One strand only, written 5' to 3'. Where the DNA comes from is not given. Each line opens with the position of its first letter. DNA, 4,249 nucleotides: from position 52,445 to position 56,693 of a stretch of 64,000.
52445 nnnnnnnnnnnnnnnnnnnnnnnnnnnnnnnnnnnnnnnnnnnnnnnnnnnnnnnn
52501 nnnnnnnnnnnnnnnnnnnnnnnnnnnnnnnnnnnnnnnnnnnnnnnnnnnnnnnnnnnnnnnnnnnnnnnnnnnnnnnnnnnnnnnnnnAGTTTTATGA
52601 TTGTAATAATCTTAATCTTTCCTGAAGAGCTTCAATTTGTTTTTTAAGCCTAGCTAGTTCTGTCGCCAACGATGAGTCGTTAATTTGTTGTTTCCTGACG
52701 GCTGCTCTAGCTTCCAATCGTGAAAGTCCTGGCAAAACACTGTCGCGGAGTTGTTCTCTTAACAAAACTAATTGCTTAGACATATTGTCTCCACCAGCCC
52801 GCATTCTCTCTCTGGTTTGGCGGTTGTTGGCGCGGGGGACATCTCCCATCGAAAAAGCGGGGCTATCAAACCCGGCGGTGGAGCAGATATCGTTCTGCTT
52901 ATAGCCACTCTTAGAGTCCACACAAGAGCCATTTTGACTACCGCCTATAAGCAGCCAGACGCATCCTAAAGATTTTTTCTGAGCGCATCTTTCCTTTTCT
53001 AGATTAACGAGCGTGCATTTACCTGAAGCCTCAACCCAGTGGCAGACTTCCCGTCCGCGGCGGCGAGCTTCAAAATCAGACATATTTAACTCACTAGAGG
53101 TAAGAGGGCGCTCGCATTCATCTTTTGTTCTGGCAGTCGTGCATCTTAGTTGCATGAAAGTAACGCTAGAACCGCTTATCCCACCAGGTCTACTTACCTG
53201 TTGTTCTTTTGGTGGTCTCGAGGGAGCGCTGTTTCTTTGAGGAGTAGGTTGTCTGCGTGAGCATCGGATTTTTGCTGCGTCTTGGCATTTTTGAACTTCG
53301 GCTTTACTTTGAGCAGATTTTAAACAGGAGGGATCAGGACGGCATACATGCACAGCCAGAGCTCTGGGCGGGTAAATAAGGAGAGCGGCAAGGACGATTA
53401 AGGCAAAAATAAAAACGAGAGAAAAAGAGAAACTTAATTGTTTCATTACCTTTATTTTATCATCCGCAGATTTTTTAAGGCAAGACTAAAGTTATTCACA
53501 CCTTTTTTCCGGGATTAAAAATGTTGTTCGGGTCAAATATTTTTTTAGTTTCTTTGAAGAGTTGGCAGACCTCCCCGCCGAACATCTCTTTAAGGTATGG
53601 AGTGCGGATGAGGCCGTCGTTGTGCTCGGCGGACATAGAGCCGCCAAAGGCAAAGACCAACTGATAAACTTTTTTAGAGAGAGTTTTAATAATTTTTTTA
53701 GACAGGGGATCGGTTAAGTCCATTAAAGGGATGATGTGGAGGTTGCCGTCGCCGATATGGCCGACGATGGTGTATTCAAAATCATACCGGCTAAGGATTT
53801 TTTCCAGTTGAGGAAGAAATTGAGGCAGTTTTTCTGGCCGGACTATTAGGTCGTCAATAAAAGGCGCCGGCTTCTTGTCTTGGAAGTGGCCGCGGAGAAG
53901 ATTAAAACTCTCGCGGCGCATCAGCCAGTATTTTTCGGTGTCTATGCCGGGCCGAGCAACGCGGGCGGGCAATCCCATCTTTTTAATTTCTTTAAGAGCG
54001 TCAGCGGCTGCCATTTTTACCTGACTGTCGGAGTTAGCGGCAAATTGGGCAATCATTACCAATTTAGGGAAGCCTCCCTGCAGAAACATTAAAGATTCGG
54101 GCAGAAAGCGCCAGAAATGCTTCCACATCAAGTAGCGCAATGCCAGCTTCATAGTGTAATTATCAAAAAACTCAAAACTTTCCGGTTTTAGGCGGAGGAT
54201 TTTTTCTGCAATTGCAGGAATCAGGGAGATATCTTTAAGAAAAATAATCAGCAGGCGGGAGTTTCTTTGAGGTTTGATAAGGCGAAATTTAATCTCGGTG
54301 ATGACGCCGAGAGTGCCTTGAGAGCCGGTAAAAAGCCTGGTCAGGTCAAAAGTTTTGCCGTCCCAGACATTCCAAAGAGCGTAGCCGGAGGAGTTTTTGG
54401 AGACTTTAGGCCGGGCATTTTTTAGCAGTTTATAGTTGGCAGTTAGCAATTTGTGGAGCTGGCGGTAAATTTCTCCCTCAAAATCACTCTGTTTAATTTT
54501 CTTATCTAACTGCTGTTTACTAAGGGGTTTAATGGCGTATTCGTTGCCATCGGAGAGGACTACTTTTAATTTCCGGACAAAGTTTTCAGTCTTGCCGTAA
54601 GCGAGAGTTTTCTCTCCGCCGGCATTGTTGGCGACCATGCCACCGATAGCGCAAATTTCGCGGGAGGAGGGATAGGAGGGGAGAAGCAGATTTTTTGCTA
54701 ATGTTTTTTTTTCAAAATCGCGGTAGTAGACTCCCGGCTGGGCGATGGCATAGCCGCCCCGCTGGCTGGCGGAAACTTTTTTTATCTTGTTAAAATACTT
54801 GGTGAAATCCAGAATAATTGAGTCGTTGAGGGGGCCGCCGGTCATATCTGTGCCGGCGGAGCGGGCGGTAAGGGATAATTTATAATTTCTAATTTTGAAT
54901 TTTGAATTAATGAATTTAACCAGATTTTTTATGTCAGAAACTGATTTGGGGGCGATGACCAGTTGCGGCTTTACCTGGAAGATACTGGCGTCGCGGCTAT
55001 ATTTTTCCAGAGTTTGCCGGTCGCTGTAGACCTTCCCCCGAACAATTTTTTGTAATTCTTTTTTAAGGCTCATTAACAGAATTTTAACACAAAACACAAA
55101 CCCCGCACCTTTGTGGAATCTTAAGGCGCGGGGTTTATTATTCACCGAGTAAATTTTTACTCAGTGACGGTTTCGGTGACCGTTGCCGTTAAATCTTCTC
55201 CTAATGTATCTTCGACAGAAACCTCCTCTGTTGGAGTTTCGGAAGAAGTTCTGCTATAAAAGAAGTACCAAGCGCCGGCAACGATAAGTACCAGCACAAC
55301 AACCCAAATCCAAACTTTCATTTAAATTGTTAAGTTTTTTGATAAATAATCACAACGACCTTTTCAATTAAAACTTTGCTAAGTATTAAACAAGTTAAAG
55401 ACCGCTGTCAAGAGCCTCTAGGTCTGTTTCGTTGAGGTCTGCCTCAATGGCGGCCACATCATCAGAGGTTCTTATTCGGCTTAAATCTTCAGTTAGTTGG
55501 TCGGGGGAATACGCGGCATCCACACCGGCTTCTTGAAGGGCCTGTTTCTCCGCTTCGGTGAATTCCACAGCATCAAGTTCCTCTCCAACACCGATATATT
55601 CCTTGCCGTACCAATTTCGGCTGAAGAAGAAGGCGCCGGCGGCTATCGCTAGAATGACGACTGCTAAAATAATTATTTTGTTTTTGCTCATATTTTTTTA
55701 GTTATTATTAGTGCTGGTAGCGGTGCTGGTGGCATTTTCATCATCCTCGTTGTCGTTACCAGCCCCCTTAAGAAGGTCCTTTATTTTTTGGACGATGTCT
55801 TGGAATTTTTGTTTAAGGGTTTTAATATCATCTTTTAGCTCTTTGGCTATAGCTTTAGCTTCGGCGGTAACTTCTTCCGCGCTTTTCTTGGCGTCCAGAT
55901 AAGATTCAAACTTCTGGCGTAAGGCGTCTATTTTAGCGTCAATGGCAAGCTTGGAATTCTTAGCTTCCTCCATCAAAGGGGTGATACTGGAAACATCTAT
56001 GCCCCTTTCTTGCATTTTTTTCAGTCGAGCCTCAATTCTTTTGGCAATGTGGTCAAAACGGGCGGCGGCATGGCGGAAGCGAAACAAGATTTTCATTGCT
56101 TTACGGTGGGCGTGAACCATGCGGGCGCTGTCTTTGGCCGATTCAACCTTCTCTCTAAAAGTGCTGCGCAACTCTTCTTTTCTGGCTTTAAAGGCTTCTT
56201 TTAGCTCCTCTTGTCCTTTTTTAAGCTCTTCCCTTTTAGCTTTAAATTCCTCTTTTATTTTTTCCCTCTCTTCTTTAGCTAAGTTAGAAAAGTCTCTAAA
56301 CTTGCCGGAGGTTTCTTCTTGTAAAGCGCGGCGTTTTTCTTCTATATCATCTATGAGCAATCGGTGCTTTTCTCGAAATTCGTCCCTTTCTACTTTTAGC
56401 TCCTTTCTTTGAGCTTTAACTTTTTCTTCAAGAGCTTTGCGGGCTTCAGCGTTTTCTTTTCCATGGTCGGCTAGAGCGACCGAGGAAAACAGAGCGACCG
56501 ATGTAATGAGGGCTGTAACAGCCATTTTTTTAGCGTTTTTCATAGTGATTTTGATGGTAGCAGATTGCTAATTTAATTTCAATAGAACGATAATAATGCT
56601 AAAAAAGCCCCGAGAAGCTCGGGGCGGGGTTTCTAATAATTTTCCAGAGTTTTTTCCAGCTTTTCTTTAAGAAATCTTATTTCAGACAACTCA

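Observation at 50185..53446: Operon of four paralogous Cys-rich secreted proteins with coiled-coil tails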

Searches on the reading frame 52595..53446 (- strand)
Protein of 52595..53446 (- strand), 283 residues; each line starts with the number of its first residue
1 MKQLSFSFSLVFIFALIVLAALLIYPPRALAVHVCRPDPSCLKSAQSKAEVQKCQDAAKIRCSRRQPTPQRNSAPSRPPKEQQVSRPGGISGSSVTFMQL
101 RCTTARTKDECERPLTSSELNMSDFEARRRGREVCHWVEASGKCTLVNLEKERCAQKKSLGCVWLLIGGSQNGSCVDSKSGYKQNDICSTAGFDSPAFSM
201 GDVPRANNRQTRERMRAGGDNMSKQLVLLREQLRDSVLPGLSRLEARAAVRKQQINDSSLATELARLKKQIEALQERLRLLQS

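Call 4: search_protein_families(library=pfam, proteins=[window:52595-53446:-], max_evalue=1)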
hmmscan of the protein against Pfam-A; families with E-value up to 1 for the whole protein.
window:52595-53446:- (283 aa): 1 family
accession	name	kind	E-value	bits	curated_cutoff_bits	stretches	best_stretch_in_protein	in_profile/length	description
PF19495.4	DUF6030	-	0.026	14.5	26.7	1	10-127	3-110/254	Family of unknown function (DUF6030)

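Call 11: search_protein_families(library=ncbifam, proteins=[window:52595-53446:-], max_evalue=1)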
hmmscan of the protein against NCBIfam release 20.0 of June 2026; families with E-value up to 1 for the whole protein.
window:52595-53446:- (283 aa): 1 family
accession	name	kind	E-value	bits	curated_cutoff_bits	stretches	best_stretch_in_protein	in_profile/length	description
NF003316.0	PRK04325.1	equivalog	0.18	12.1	80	1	242-281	12-49/74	hypothetical protein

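Call 27: find_homologous_proteins(query=window:52595-53446:-, max_evalue=1)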
Query window:52595-53446:- (283 aa): 1 proteins with E <= 1 among 3090 candidates.
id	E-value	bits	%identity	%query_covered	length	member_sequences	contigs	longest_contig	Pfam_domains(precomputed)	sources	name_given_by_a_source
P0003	1.4e-181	620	100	100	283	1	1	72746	-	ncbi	-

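Call 28: find_encoding_contigs(protein=P0003, flank=10000, max_places=3)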
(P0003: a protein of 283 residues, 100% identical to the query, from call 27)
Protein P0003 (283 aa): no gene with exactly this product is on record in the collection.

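Call 49: search_solved_structures(query=window:52595-53446:-, max_evalue=10)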
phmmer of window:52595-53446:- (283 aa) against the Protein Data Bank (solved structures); distinct sequences matched with E-value up to 10: 9.
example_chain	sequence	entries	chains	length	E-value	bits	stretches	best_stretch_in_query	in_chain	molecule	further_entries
5whf_A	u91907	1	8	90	0.097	15.2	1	199-281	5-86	Vimentin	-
4yv3_A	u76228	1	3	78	0.19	14.3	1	212-282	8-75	Vimentin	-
4ypc_A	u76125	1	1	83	0.23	14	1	212-282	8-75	Vimentin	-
3swk_A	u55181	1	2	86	0.43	13.1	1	212-282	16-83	Vimentin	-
3uf1_A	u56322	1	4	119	0.48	12.9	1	212-281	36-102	Vimentin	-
6a9p_A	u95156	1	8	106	0.62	12.6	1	213-282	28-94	Glial fibrillary acidic protein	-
3s84_A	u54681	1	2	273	4.5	9.8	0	207-257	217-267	Apolipoprotein A-IV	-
8rve_0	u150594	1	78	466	4.7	9.7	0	212-281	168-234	Vimentin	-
9hx4_F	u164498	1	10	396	8.2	8.9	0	207-258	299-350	Apolipoprotein A-IV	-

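Call 54: search_protein_families(library=phrogs, proteins=[window:52595-53446:-], max_evalue=0.1)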
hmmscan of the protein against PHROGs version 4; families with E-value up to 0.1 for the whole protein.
window:52595-53446:- (283 aa): 1 family
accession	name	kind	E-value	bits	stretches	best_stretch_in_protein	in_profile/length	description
phrog_10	-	head and packaging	0.078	12.9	1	216-281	240-317/752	major head protein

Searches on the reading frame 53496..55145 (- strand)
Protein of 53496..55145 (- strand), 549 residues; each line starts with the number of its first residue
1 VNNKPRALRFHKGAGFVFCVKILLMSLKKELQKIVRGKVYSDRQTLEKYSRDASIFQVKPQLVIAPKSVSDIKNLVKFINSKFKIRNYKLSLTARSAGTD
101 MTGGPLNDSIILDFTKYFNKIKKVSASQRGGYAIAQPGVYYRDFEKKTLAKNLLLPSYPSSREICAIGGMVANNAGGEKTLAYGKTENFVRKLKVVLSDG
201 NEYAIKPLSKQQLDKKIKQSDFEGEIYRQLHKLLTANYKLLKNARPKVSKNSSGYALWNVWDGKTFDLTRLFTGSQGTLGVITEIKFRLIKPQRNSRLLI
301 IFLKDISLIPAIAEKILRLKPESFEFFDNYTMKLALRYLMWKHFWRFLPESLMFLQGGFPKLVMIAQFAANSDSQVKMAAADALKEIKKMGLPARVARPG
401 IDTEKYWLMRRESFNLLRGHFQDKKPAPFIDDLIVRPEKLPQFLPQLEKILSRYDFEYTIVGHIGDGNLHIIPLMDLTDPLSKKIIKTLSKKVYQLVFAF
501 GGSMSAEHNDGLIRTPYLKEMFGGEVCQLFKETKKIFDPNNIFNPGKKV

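Call 6: search_protein_families(library=pfam, proteins=[window:53496-55145:-], max_evalue=0.001)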
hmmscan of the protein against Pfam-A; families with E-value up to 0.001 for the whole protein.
window:53496-55145:- (549 aa): 2 families
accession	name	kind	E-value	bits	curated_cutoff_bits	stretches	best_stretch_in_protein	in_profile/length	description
PF02913.24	FAD-oxidase_C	-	1.1e-41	143.6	21.2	1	312-547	21-247/248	FAD linked oxidases, C-terminal domain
PF01565.28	FAD_binding_4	-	2.7e-27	95.6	26.4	1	60-201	1-134/139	FAD binding domain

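Call 12: find_related_loci(query=window:53496-55145:-, collection=genome_contigs, flank=10000)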
Query window:53496-55145:- (549 aa) in genome_contigs; peptide patterns used: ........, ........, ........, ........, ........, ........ (x = any residue, [..] = any of these).
482 stretches matched a pattern; 43 encode a relative of the query (tblastn E <= 1e-3); 43 distinct loci.
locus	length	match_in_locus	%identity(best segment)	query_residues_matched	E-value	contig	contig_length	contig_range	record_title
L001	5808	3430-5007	59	14-549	0e+0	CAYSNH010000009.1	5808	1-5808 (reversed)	MAG TPA_asm: uncultured Candidatus Saccharibacteria bacterium isolate SRP077602_co9_26 genome assembly, contig: NODE_225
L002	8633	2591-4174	56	30-549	0e+0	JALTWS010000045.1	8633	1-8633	MAG: Candidatus Azambacteria bacterium isolate S141_metabat1_scaf2bin.007 S141_NODE_8542_length_8633_cov_6.910299, whole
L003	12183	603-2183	54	25-549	0e+0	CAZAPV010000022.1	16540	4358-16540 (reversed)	MAG TPA_asm: uncultured Gammaproteobacteria bacterium isolate SRP193066_co2_451 genome assembly, contig: NODE_1842_lengt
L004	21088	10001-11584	55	25-549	0e+0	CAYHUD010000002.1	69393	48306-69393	MAG TPA_asm: uncultured Candidatus Saccharibacteria bacterium isolate ERP119705_co16_431 genome assembly, contig: NODE_1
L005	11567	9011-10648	53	19-549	0e+0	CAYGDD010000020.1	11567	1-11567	MAG TPA_asm: uncultured Candidatus Saccharibacteria bacterium isolate ERP113451_co3_86 genome assembly, contig: NODE_455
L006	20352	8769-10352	55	24-549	0e+0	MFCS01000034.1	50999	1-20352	MAG: Candidatus Daviesbacteria bacterium RIFCSPHIGHO2_01_FULL_41_45 rifcsphigho2_01_scaffold_912, whole genome shotgun s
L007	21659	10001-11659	53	22-549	0e+0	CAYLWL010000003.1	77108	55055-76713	MAG TPA_asm: uncultured Candidatus Saccharibacteria bacterium isolate binchicken_co227_1182 genome assembly, contig: NOD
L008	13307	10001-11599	53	25-549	0e+0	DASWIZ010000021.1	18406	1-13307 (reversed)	MAG TPA_asm: Candidatus Paceibacterota bacterium isolate SMAG_U2882 k141_2457673, whole genome shotgun sequence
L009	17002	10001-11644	51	9-549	0e+0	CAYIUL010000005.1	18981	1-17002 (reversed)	MAG TPA_asm: uncultured Candidatus Saccharibacteria bacterium isolate ERP119705_co5_417 genome assembly, contig: NODE_35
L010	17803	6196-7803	52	24-549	0e+0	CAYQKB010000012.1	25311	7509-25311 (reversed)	MAG TPA_asm: uncultured Candidatus Saccharibacteria bacterium isolate SRP193066_co2_439 genome assembly, contig: NODE_10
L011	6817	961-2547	53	27-549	0e+0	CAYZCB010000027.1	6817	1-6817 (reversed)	MAG TPA_asm: uncultured Candidatus Saccharibacteria bacterium isolate binchicken_co241_367 genome assembly, contig: NODE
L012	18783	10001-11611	51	22-549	0e+0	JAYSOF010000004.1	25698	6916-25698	MAG: bacterium isolate GFS_11017 GFS_11017_3, whole genome shotgun sequence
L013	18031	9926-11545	52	25-549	0e+0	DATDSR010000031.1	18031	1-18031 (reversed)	MAG TPA_asm: Candidatus Paceibacterota bacterium isolate SMAG_U8008 k141_1740450, whole genome shotgun sequence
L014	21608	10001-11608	50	16-549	0e+0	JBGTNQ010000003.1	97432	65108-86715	MAG: Candidatus Paceibacteria bacterium isolate JTS-RE391 k141_6850900, whole genome shotgun sequence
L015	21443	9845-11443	50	23-549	0e+0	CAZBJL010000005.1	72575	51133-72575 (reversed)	MAG TPA_asm: uncultured Candidatus Saccharibacteria bacterium isolate SRP278252_co2_184 genome assembly, contig: NODE_54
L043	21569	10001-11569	49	37-549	4e-165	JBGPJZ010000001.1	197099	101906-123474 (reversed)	MAG: Candidatus Paceibacteria bacterium isolate OBJ_0618_7090110_298 k141_6301966_length_197099_cov_26.6625, whole genom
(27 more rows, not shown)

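Call 72: search_protein_families(library=pfam, proteins=[L043:3749-4702:-, L013:4829-5452:+], max_evalue=0.1)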
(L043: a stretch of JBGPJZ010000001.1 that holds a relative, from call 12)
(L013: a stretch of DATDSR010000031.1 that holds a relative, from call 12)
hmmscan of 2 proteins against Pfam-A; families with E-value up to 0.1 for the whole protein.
L043:3749-4702:- (317 aa): 5 families
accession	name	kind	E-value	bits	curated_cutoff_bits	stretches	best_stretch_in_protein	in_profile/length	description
PF13403.11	Hint_2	-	1.9e-07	32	28.4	1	187-259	1-82/147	Hint domain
PF04706.18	Dickkopf_N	-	0.0012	19.6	25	1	67-135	1-51/51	Dickkopf N-terminal cysteine-rich region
PF23416.1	DUF7107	-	0.023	15.5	24.6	1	117-159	2-44/48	Domain of unknown function (DUF7107)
PF01683.23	EB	-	0.041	14.4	24.3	1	98-135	1-40/52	EB module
PF14623.11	Vint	-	0.06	13.6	27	1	188-259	2-63/166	Hint-domain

L013:4829-5452:+ (207 aa): 1 family
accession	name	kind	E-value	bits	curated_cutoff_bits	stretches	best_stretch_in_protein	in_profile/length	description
PF14875.11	PIP49_N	-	0.013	15.7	21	1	9-67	2-59/158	N-term cysteine-rich ER, FAM69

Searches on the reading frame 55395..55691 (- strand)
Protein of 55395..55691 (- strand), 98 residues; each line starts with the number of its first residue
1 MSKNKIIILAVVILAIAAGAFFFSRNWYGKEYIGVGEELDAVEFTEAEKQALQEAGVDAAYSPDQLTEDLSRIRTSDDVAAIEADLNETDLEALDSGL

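Call 6: search_protein_families(library=pfam, proteins=[window:55395-55691:-], max_evalue=0.001)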
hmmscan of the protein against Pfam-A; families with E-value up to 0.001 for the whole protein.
window:55395-55691:- (98 aa): 0 families

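Call 11: search_protein_families(library=ncbifam, proteins=[window:55395-55691:-], max_evalue=1)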
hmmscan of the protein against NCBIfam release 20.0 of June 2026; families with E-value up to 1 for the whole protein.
window:55395-55691:- (98 aa): 1 family
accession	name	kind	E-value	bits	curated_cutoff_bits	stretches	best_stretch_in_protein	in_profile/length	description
NF033861.1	sm_mem_Ecr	equivalog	0.13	12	33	1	1-25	1-26/46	Ecr family regulatory small membrane protein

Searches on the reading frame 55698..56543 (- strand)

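Call 6: search_protein_families(library=pfam, proteins=[window:55698-56543:-], max_evalue=0.001)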
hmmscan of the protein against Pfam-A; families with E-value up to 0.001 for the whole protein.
window:55698-56543:- (281 aa): 0 families

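Call 11: search_protein_families(library=ncbifam, proteins=[window:55698-56543:-], max_evalue=1)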
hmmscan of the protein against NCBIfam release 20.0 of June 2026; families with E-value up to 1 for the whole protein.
window:55698-56543:- (281 aa): 9 families
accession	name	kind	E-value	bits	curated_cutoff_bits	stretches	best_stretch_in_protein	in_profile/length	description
NF041034.1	Rad50_Sulf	equivalog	0.00025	19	1000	1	87-256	432-577/872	DNA double-strand break repair ATPase Rad50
TIGR02168.1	SMC_prok_B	equivalog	0.00053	17.8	567.35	1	34-257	687-922/1181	chromosome segregation protein SMC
TIGR02169.1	SMC_prok_A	equivalog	0.016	12.9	729.4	1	29-271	667-916/1165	chromosome segregation protein SMC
TIGR04527.1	mycoplas_twoTM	subfamily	0.018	14.8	125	1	192-269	43-110/248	MG_279/MG_280 family protein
TIGR03752.1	conj_TIGR03752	hypoth_equivalog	0.05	12.8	241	1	9-134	10-140/471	TIGR03752 family integrating conjugative element protein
NF004208.0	PRK05658.1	equivalog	0.056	12.4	555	1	43-272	167-394/631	RNA polymerase sigma factor RpoD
NF002572.0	PRK02224.1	equivalog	0.19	9.9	1087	1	29-257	359-577/888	DNA double-strand break repair ATPase Rad50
NF038350.1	taxis_HmpF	equivalog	0.25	9.6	200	1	85-259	133-305/553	pilus motility taxis protein HmpF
NF038038.1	cytoc_DsrJ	equivalog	0.42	10.9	100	1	5-68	4-66/121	sulfate reduction electron transfer complex DsrMKJOP subunit DsrJ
